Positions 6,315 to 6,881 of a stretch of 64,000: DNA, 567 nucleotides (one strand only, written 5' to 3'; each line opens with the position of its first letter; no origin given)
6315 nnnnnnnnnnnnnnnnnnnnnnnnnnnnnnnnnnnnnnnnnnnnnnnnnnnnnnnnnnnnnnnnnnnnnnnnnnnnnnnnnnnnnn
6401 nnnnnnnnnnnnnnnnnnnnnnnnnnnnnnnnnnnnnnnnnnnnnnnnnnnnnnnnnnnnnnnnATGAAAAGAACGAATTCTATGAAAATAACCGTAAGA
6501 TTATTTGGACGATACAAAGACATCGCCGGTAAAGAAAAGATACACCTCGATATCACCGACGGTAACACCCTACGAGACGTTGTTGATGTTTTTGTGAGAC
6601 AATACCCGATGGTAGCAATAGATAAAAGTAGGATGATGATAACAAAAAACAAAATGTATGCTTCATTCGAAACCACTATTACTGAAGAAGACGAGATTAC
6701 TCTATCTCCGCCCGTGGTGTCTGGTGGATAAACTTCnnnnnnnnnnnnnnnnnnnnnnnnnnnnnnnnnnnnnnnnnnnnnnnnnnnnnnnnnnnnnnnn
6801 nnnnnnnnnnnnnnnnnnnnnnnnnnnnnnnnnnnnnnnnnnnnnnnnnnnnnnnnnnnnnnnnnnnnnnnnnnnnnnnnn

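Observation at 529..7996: Envelope cluster: two secreted transglutaminase-like proteins with an extracytoplasmic thiol-redox relay, flanking a cytoplasmic E1/ThiS-like pair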

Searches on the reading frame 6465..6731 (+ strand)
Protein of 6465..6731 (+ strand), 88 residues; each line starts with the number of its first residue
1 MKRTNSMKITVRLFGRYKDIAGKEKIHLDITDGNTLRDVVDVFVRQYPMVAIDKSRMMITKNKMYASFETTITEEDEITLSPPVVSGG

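Call 3: search_protein_families(library=pfam, proteins=[window:6465-6731:+], max_evalue=0.01)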
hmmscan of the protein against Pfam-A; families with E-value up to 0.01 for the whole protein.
window:6465-6731:+ (88 aa): 1 family
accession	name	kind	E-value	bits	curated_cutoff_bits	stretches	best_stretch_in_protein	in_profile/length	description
PF02597.26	ThiS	-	1.5e-08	35.5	22.5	1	11-87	1-75/76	ThiS family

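Call 4: search_protein_families(library=ncbifam, proteins=[window:6465-6731:+], max_evalue=0.01)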
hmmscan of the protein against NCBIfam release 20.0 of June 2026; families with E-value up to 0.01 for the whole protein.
window:6465-6731:+ (88 aa): 4 families
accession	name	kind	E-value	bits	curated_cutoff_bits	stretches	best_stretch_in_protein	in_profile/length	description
TIGR01687.1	moaD_arch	subfamily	1e-11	45.1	49.5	1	9-88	1-88/88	MoaD family protein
TIGR01682.1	moaD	equivalog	2.1e-10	41.3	66.15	1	9-88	1-80/80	molybdopterin converting factor subunit 1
NF041918.1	SAMP1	equivalog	3.7e-09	37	60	1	10-88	2-91/91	ubiquitin-like small modifier protein 1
NF008347.0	PRK11130.1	equivalog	0.00037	21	94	1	9-87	2-81/81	molybdopterin synthase sulfur carrier subunit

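Call 56: search_protein_families(library=padloc, proteins=[window:6483-6731:+], max_evalue=0.001)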
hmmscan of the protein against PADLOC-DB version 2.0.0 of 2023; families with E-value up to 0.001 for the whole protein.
window:6483-6731:+ (82 aa): 0 families

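Call 79: search_solved_structures(query=window:6483-6728:+, max_evalue=0.01)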
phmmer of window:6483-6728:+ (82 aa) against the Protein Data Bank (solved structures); distinct sequences matched with E-value up to 0.01: 1.
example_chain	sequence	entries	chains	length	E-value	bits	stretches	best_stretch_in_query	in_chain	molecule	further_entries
1vjk_A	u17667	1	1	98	0.00089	23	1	2-82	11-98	molybdopterin converting factor, subunit 1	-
